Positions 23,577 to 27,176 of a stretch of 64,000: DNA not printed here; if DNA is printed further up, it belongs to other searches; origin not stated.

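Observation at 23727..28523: Single 1598-aa polypeptide combining ectodomain, TM, HerA-like ATPase, NDF.NWI domain, 400-aa K/E-rich linker and TPRs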

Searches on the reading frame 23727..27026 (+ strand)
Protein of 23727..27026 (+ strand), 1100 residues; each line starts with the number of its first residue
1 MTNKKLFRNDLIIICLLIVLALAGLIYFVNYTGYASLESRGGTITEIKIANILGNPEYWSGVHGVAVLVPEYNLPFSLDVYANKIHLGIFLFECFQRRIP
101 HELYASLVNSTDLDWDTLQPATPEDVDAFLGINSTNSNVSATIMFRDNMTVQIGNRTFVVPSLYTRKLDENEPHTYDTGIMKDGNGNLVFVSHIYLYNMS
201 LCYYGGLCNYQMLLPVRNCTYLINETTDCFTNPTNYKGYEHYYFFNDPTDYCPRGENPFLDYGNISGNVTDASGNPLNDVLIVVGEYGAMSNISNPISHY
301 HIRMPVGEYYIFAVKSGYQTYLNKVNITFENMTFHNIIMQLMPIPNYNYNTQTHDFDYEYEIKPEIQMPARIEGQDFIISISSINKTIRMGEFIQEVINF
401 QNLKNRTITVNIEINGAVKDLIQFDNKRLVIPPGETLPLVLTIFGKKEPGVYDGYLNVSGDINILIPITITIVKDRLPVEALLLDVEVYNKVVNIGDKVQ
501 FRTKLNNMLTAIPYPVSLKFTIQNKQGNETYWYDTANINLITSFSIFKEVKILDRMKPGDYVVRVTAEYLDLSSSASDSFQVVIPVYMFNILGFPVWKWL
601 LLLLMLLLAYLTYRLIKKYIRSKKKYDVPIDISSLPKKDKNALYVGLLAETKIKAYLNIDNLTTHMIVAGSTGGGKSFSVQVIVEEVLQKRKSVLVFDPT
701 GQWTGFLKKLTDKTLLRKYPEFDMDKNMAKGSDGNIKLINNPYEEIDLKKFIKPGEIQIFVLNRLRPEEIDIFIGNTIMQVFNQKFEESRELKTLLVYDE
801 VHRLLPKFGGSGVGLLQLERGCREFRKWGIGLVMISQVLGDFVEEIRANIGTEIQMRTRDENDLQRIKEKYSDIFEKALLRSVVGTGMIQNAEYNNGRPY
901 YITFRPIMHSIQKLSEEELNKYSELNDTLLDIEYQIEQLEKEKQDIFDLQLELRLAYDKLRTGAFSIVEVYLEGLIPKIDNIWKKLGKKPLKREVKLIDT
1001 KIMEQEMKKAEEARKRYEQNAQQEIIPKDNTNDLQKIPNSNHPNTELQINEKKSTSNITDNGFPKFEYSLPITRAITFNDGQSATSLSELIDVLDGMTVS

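Call 11: find_homologous_proteins(query=window:23727-27026:+, max_evalue=0.00001)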
Query window:23727-27026:+ (1100 aa): 21 proteins with E <= 0.00001 among 8000 candidates.
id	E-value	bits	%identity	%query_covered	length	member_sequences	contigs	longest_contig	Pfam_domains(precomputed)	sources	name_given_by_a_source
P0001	0.0e+0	2017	79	100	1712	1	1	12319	PF01935.24,PF00515.35,PF13181.13,PF07719.24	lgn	-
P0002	0.0e+0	1522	100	63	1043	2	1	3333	PF01935.24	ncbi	ncbi:MAG: DUF87 domain-containing protein, partial [Candidatus Pacearchaeota archaeon]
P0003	5.4e-293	993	46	95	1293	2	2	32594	PF14559.13,PF13431.13,PF01935.24,PF00515.35,PF05872.19,PF13620.13,PF07719.24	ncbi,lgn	ncbi:MAG: DUF87 domain-containing protein [Candidatus Woesearchaeota archaeon]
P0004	3.8e-291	987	47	90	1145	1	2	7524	PF01935.24,PF05872.19,PF04851.22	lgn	-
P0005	2.0e-287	975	44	99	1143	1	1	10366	PF01935.24,PF05872.19,PF13620.13,PF04851.22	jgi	-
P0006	2.3e-287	974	44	99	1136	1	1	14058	PF01935.24,PF05872.19,PF04851.22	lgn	-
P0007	1.1e-286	972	44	98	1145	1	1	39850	PF13715.13,PF01935.24,PF05872.19,PF13620.13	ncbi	-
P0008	9.5e-283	959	46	87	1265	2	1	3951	PF14559.13,PF01935.24,PF05872.19,PF13620.13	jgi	jgi:hypothetical protein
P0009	3.3e-276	937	43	99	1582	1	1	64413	PF01935.24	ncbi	ncbi:MAG: DUF87 domain-containing protein [archaeon]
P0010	3.7e-273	927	45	91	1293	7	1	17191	PF01935.24,PF19027.6,PF13620.13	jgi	-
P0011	4.3e-273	927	45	90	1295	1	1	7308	PF13715.13,PF01935.24,PF19027.6,PF13620.13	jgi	-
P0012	6.8e-270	917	45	92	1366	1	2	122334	PF01935.24,PF19027.6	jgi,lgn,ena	-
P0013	1.7e-268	912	44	92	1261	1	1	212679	PF01935.24,PF19027.6,PF13620.13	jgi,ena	-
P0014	1.2e-266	906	45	92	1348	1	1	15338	PF01935.24,PF19027.6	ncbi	-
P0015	7.8e-266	903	44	92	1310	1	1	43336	PF01935.24,PF19027.6,PF13620.13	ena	-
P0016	1.1e-262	893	45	88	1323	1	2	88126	PF01935.24,PF19027.6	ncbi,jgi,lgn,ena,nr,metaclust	ncbi:hypothetical protein AYK26_03765 [Euryarchaeota archaeon SM23-78]|nr:MAG: hypothetical protein 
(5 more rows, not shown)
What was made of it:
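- On SPEARE-type DPANN surface proteins: A 100% identical partial protein comes from a Pacearchaeota MAG (call 11).
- A 100% identical partial protein exists in an NCBI Pacearchaeota MAG (call 11).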

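Call 23: find_encoding_contigs(protein=P0013, flank=8000, max_places=2)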
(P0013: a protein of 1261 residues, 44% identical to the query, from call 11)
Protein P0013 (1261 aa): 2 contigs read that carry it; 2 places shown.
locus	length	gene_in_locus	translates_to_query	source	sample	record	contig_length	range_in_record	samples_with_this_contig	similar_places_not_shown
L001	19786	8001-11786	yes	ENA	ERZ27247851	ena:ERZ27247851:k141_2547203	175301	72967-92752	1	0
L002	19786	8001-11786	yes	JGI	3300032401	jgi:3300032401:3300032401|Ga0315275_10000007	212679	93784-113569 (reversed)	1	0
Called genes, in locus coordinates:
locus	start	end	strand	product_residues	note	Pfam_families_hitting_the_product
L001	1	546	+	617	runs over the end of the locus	-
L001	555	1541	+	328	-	PF01142:TruD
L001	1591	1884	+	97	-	PF01022:HTH_5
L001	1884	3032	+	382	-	PF00266:Aminotran_5, PF01041:DegT_DnrJ_EryC1, PF01212:Beta_elim_lyase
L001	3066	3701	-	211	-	PF00406:ADK, PF13238:AAA_18 (weak), PF13671:AAA_33 (weak), PF13207:AAA_17, PF05191:ADK_lid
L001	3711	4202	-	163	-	-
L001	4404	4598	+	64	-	PF01402:RHH_1 (weak)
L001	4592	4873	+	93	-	-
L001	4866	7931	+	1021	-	-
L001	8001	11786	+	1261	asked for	PF13620:CarboxypepD_reg (faint), PF01935:DUF87, PF19027:DUF5752 (faint)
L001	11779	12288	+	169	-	-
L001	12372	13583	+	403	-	-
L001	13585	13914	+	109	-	PF01155:HypA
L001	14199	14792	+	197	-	-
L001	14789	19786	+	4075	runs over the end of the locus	PF19077:Big_13 (faint), PF07705:CARDB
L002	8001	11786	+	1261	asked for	PF13620:CarboxypepD_reg (faint), PF01935:DUF87, PF19027:DUF5752 (faint)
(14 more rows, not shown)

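Call 24: find_encoding_contigs(protein=P0016, flank=8000, max_places=2)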
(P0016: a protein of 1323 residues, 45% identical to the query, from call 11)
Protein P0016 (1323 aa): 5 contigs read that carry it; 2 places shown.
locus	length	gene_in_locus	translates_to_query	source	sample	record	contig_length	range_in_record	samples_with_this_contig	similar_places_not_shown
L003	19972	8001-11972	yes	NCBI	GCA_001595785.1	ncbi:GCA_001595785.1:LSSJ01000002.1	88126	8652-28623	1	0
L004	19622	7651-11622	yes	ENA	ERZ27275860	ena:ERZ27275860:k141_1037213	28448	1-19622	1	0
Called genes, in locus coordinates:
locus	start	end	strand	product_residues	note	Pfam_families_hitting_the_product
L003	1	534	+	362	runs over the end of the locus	PF01142:TruD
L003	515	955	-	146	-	-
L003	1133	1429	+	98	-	PF01022:HTH_5 (weak)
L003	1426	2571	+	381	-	PF00155:Aminotran_1_2 (faint), PF00266:Aminotran_5, PF01041:DegT_DnrJ_EryC1, PF01212:Beta_elim_lyase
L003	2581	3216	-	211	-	PF00406:ADK, PF02224:Cytidylate_kin (weak), PF13238:AAA_18, PF13207:AAA_17, PF05191:ADK_lid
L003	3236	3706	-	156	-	-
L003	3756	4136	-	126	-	-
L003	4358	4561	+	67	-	PF01402:RHH_1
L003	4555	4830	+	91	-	PF01402:RHH_1 (faint)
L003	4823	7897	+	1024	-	PF19077:Big_13 (faint), PF22352:K319L-like_PKD (faint), PF18911:PKD_4 (weak)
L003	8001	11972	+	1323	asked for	PF01935:DUF87, PF19027:DUF5752 (faint)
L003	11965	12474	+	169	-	-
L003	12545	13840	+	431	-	-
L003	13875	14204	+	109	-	PF01155:HypA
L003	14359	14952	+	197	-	-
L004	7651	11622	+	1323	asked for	PF01935:DUF87, PF19027:DUF5752 (faint)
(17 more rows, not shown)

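Call 25: find_encoding_contigs(protein=P0009, flank=8000, max_places=2)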
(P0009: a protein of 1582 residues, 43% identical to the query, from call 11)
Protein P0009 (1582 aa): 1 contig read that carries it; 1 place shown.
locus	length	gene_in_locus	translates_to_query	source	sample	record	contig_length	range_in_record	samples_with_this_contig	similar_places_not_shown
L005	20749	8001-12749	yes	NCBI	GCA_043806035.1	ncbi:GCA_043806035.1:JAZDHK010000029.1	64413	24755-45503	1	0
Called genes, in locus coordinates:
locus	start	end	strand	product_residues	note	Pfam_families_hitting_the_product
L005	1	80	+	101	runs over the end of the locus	PF01741:MscL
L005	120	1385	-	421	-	PF04851:ResIII (weak), PF00270:DEAD, PF00271:Helicase_C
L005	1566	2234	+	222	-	-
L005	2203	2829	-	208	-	PF00406:ADK, PF13207:AAA_17, PF13238:AAA_18 (faint), PF05191:ADK_lid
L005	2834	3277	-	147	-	-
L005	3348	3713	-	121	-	-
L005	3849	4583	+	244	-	PF01978:TrmB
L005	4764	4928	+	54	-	PF01402:RHH_1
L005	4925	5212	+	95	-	-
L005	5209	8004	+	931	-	PF11617:Cu-binding_MopE, PF00801:PKD (weak), PF18911:PKD_4 (weak), PF13620:CarboxypepD_reg (weak)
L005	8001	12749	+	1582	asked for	PF01935:DUF87 (weak)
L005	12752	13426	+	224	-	-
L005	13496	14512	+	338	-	-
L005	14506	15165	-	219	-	-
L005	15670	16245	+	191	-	-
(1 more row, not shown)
